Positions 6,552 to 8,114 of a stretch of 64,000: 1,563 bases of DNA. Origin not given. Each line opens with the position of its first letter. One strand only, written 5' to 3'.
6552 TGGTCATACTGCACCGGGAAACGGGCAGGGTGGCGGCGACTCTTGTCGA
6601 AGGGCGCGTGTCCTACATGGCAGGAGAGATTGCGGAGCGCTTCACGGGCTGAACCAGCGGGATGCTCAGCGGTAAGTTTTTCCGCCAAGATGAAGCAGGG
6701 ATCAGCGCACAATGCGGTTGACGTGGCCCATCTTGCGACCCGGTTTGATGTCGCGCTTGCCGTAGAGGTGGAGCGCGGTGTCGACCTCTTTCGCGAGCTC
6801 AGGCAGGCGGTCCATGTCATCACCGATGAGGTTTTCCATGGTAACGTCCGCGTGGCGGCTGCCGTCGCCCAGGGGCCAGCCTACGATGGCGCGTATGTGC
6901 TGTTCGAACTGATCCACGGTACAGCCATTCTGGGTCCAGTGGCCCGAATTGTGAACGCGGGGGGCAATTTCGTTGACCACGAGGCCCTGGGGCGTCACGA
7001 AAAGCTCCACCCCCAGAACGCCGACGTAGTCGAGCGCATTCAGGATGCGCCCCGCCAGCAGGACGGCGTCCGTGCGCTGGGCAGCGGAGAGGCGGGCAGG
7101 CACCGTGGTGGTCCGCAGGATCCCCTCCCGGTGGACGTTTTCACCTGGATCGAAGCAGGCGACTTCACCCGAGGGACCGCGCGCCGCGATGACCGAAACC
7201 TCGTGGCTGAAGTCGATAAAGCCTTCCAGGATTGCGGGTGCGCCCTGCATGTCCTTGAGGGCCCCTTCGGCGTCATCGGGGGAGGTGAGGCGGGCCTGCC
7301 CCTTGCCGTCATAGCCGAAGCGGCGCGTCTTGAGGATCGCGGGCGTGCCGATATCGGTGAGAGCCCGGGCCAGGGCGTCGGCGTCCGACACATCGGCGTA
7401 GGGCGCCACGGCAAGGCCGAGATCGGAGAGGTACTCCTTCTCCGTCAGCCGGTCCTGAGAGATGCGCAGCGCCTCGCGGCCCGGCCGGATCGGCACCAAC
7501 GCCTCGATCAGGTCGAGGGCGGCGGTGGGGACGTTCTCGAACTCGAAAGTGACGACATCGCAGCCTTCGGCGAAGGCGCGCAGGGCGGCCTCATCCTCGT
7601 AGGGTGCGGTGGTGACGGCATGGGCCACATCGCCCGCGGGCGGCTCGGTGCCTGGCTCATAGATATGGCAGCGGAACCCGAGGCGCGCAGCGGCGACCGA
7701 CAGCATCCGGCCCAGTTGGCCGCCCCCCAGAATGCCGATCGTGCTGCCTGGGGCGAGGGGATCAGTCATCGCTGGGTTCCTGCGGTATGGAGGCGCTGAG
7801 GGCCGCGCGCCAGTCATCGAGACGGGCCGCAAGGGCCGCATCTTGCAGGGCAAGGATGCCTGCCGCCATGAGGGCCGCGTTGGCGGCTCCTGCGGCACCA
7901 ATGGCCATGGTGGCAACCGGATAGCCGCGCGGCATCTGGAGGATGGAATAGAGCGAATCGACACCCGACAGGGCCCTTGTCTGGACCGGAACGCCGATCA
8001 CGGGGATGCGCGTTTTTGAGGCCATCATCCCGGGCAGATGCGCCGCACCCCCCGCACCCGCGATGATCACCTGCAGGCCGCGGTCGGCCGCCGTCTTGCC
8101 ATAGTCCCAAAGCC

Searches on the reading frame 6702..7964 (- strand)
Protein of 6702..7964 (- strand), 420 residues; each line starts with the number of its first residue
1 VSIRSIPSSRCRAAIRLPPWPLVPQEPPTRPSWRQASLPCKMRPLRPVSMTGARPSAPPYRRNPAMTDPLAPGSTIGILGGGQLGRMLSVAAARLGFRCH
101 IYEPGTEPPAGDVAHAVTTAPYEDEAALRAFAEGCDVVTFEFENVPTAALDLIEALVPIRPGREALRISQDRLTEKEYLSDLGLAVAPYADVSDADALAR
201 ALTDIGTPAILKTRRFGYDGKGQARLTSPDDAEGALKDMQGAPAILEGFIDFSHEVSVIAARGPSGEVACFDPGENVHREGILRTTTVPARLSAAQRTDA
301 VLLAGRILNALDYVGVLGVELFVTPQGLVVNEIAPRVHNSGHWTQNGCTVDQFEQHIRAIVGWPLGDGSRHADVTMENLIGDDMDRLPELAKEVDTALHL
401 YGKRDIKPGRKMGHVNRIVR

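Call 72: search_protein_families(library=pfam, proteins=[window:6702-7964:-], max_evalue=0.0001)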
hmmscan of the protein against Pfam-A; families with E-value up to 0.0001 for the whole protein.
window:6702-7964:- (420 aa): 3 families
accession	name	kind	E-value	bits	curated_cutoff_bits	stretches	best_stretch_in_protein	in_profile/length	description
PF02222.28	ATP-grasp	-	5.6e-57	192.7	27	1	179-353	3-179/179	ATP-grasp domain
PF22660.2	RS_preATP-grasp-like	-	7.8e-31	106.8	27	1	75-170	3-98/98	Ribonucleotide synthetase preATP-grasp domain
PF17769.7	PurK_C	-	3.4e-12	46.3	22.6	1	376-418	3-46/56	Phosphoribosylaminoimidazole carboxylase C-terminal domain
